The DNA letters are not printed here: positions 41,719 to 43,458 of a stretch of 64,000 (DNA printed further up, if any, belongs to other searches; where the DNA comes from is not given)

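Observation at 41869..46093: Three tandem, translationally coupled B12-binding radical SAM paralogs in a polysaccharide locus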

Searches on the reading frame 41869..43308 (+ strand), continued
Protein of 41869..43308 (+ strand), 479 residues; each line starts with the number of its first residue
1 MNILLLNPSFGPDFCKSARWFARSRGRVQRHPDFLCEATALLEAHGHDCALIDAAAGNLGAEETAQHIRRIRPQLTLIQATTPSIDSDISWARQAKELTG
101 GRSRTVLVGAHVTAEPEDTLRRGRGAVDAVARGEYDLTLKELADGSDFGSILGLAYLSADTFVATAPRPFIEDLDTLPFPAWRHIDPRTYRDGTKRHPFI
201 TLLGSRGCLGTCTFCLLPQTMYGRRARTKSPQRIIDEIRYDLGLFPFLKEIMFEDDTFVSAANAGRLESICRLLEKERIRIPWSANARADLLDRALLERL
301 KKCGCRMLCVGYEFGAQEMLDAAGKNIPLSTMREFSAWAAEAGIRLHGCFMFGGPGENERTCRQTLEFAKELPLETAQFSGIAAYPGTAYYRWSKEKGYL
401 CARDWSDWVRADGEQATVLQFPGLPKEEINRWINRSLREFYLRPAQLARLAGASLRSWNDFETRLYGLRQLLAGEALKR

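Call 62: predict_structure(alignment_id=A3)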
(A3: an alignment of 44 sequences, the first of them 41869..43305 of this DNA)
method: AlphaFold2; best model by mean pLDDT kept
length: 479 residues; sequences in the alignment: 44
mean_pLDDT: 90.1   pTM: 0.89
mean pLDDT of the five models: 90.1, 88.1, 87.8, 87.5, 87.4
residues with pLDDT >= 90: 331; 70-90: 109; 50-70: 36; < 50: 3
segments of 3 or more residues with pLDDT < 50: 477-479
pLDDT, mean of each block of 10 residues (from residue 1): 95 74 62 94 98 92 95 97 92 97 96 95 96 93 96 96 95 95 94 83 91 89 91 98 97 90 96 96 95 98 96 95 94 98 95 90 97 91 89 93 87 82 88 90 81 62 66 54
secondary structure, 60 per line:
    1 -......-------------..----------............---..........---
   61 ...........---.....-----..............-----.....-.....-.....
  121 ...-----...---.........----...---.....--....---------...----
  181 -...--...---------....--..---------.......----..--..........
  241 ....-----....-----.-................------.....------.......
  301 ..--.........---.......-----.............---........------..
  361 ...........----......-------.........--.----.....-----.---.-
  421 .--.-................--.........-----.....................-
elements in order: E2-7 H33-44 E48-53 H54-57 H61-71 E75-79 H85-98 E104-108 H110-114 H116-123 E129-131 H135-143 E154-158 E161-164 E199-202 H216-222 H231-244 E250-253 H261-276 E283-287 H294-302 E305-313 H317-323 H329-341 E345-352 H359-371 E376-381 H389-397 H405-408 H426-441 H444-452 H458-478

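Call 64: fold_search(model_id=the predicted structure, library=pdb)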
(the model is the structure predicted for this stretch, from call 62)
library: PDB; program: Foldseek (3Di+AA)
matches with E <= 10: 1790; with E <= 0.001: 111
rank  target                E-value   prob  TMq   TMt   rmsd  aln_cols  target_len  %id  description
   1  6fd2_A                5.6e-26  1.00  0.76  0.80   3.8       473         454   23  Radical SAM 1,2-diol dehydratase AprD4 in complex with its substrate paromamine (released 2018-01-17)
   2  6fd2_B                4.3e-25  1.00  0.76  0.80   6.2       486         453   23  Radical SAM 1,2-diol dehydratase AprD4 in complex with its substrate paromamine (released 2018-01-17)
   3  9ccb                  6.9e-23  1.00  0.66  0.75   4.7       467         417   19  X-ray crystal structure of methyl-coenzyme M reductase glutamine methylase (MgmA) from Methanothermobacter marburgensis  (released 2025-01-01)
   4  6wte_A                1.5e-20  1.00  0.70  0.60   7.1       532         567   17  Structure of radical S-adenosylmethionine methyltransferase, TsrM, from Kitasatospora setae with cobalamin and [4Fe-4S (released 2020-12-23)
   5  6wtf_B                1.8e-20  1.00  0.69  0.62   6.7       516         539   17  Structure of radical S-adenosylmethionine methyltransferase, TsrM, from Kitasatospora setae with tryptophan substrate  (released 2020-12-23)
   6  6wtf_A                3.7e-20  1.00  0.69  0.62   6.5       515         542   16  Structure of radical S-adenosylmethionine methyltransferase, TsrM, from Kitasatospora setae with tryptophan substrate  (released 2020-12-23)
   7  6wte_B                5.6e-20  1.00  0.69  0.63   6.6       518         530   17  Structure of radical S-adenosylmethionine methyltransferase, TsrM, from Kitasatospora setae with cobalamin and [4Fe-4S (released 2020-12-23)
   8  9n1d                  2.5e-19  1.00  0.67  0.53   4.6       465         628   14  Crystal structure of CysS from Corallococcus sp. CA054B with 5'-deoxyadenosine and methionine bound (released 2026-01-28)
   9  9n1b                  4.0e-19  1.00  0.67  0.53   4.6       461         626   13  Crystal structure of CysS from Corallococcus sp. CA054B with 5'-deoxyadenosine, methionine, and pantetheinylated 3-metho (released 2026-01-28)
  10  5ul4                  3.7e-18  1.00  0.62  0.42  13.7       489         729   16  Structure of Cobalamin-dependent S-adenosylmethionine radical enzyme OxsB with aqua-cobalamin and S-adenosylmethionine b (released 2017-04-19)
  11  5ul3                  8.4e-18  1.00  0.63  0.42  13.6       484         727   17  Structure of Cobalamin-dependent S-adenosylmethionine radical enzyme OxsB with aqua-cobalamin bound (released 2017-04-19)
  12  7kdy_A                1.5e-17  1.00  0.69  0.52   6.6       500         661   16  Crystal structure of Streptomyces tokunonesis TokK with hydroxycobalamin, 5'-deoxyadenosine, methionine, and (2R)-pant (released 2022-01-12)
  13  7kdx_A                2.6e-17  1.00  0.68  0.51   6.5       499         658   16  Crystal structure of Streptomyces tokunonesis TokK with hydroxycobalamin, 5'-deoxyadenosine, and methionine (released 2022-01-12)
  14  5ul2                  2.7e-16  1.00  0.70  0.48   6.0       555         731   15  Structure of Apo, SeMet-labeled Cobalamin-dependent S-adenosylmethionine radical enzyme OxsB (released 2017-04-19)
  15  7kdy_B                4.9e-16  1.00  0.69  0.51   6.6       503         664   16  Crystal structure of Streptomyces tokunonesis TokK with hydroxycobalamin, 5'-deoxyadenosine, methionine, and (2R)-pant (released 2022-01-12)
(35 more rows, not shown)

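Call 78: find_encoding_contigs(protein=P0019, flank=7000, max_places=2)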
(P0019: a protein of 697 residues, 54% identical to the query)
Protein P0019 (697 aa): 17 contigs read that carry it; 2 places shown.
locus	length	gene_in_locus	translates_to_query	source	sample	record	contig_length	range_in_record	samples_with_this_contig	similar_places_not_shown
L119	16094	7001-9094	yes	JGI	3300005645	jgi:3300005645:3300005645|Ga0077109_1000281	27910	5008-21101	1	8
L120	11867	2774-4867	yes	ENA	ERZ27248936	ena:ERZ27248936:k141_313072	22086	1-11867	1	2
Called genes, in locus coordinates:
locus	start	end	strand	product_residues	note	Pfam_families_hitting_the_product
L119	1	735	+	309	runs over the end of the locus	PF00535:Glycos_transf_2, PF10111:Glyco_tranf_2_2, PF13641:Glyco_tranf_2_3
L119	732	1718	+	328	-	PF01522:Polysacc_deac_1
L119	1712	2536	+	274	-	PF00551:Formyl_trans_N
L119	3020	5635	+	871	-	PF08757:CotH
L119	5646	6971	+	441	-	PF13231:PMT_2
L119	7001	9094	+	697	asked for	PF02310:B12-binding, PF04055:Radical_SAM, PF01728:FtsJ (weak), PF02353:CMAS (weak), PF13847:Methyltransf_31, PF08241:Methyltransf_11, PF08242:Methyltransf_12, PF13649:Methyltransf_25, +1 more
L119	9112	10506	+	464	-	PF02310:B12-binding, PF04055:Radical_SAM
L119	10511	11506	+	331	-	PF00535:Glycos_transf_2, PF10111:Glyco_tranf_2_2, PF13506:Glyco_transf_21 (weak), PF13641:Glyco_tranf_2_3, PF13632:Glyco_trans_2_3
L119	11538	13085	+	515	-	PF13231:PMT_2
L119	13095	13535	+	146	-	PF05523:FdtA (weak), PF00908:dTDP_sugar_isom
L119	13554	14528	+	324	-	PF01073:3Beta_HSD, PF01370:Epimerase, PF04321:RmlD_sub_bind, PF16363:GDP_Man_Dehyd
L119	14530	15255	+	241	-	PF00535:Glycos_transf_2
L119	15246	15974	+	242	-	PF00535:Glycos_transf_2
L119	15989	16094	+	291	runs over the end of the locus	PF01370:Epimerase, PF04321:RmlD_sub_bind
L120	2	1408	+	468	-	?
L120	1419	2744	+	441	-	PF13231:PMT_2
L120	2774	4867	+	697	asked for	PF02310:B12-binding, PF04055:Radical_SAM, PF01728:FtsJ (weak), PF02353:CMAS (weak), PF13847:Methyltransf_31, PF08241:Methyltransf_11, PF08242:Methyltransf_12, PF13649:Methyltransf_25, +1 more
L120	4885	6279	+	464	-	PF02310:B12-binding, PF04055:Radical_SAM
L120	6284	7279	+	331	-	PF00535:Glycos_transf_2, PF10111:Glyco_tranf_2_2, PF13506:Glyco_transf_21 (weak), PF13641:Glyco_tranf_2_3, PF13632:Glyco_trans_2_3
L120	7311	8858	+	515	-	PF13231:PMT_2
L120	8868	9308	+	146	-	PF05523:FdtA (weak), PF00908:dTDP_sugar_isom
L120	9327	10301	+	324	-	PF01073:3Beta_HSD, PF01370:Epimerase, PF04321:RmlD_sub_bind, PF16363:GDP_Man_Dehyd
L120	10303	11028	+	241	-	PF00535:Glycos_transf_2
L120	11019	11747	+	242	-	PF00535:Glycos_transf_2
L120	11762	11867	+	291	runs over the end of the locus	PF01370:Epimerase, PF04321:RmlD_sub_bind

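Call 79: find_encoding_contigs(protein=P0033, flank=7000, max_places=1)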
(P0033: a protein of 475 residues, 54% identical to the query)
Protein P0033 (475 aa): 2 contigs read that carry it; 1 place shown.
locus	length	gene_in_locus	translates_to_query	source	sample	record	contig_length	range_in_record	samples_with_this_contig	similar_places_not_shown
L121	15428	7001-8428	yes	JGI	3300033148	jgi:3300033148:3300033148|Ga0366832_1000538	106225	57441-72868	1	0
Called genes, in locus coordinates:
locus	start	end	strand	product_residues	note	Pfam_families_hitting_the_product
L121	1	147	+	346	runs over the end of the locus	PF00005:ABC_tran, PF08402:TOBE_2 (weak)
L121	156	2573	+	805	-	PF12801:Fer4_5, PF13360:PQQ_2, PF13570:Beta-prop_ACSF4, PF01011:PQQ (faint), PF13360:PQQ_2, PF25293:Beta-prop_EMC1_N (weak), PF13570:Beta-prop_ACSF4, PF13360:PQQ_2, +2 more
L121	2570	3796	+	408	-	-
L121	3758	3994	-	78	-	-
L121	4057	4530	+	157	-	PF07977:FabA, PF22818:ApeI-like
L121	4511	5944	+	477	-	PF01171:ATP_bind_3, PF11734:TilS_C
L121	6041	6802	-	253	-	PF27139:Aq_1264_TM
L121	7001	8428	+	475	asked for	PF02310:B12-binding (weak), PF04055:Radical_SAM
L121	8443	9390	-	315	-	PF00535:Glycos_transf_2, PF13641:Glyco_tranf_2_3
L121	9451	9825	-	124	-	-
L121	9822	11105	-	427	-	PF01663:Phosphodiest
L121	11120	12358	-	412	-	PF00009:GTP_EFTU, PF01926:MMR_HSR1 (faint), PF03144:GTP_EFTU_D2 (faint), PF22594:GTP-eEF1A_C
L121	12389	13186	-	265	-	PF01507:PAPS_reduct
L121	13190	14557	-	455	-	PF01663:Phosphodiest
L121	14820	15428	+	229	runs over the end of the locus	PF01128:IspD, PF12804:NTP_transf_3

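Call 80: find_encoding_contigs(protein=P0065, flank=7000, max_places=1)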
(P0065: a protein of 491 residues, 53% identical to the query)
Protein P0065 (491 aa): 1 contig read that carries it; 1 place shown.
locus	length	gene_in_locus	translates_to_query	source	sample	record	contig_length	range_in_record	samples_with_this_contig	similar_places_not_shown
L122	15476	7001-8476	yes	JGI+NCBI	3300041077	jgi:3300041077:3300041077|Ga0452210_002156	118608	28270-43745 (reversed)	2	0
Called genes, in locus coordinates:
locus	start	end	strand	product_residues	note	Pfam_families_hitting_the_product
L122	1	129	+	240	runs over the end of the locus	PF00149:Metallophos, PF12850:Metallophos_2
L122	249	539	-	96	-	-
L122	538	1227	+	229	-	PF20706:GT4-conflict, PF00534:Glycos_transf_1, PF13692:Glyco_trans_1_4, PF13524:Glyco_trans_1_2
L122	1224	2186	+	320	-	PF01370:Epimerase, PF04321:RmlD_sub_bind, PF16363:GDP_Man_Dehyd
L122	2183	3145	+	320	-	PF01073:3Beta_HSD (weak), PF01370:Epimerase, PF04321:RmlD_sub_bind, PF16363:GDP_Man_Dehyd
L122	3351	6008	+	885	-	PF11028:TMEM260_N, PF28495:TMEM260_2, PF13424:TPR_12 (faint), PF13176:TPR_7 (faint), PF00515:TPR_1 (faint), PF07719:TPR_2 (faint), PF13181:TPR_8 (faint), PF14559:TPR_19 (weak), +4 more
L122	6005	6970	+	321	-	PF01073:3Beta_HSD, PF01370:Epimerase, PF04321:RmlD_sub_bind (weak), PF07993:NAD_binding_4, PF16363:GDP_Man_Dehyd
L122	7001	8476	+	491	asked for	PF02310:B12-binding, PF04055:Radical_SAM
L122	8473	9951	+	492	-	PF02310:B12-binding, PF04055:Radical_SAM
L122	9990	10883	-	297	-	PF03706:LPG_synthase_TM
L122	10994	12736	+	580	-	PF00884:Sulfatase, PF01663:Phosphodiest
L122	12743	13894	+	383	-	PF13439:Glyco_transf_4, PF13579:Glyco_trans_4_4, PF00534:Glycos_transf_1, PF13692:Glyco_trans_1_4, PF13524:Glyco_trans_1_2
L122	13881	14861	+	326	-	PF00535:Glycos_transf_2, PF10111:Glyco_tranf_2_2 (weak), PF13641:Glyco_tranf_2_3, PF13632:Glyco_trans_2_3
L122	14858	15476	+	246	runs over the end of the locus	PF00535:Glycos_transf_2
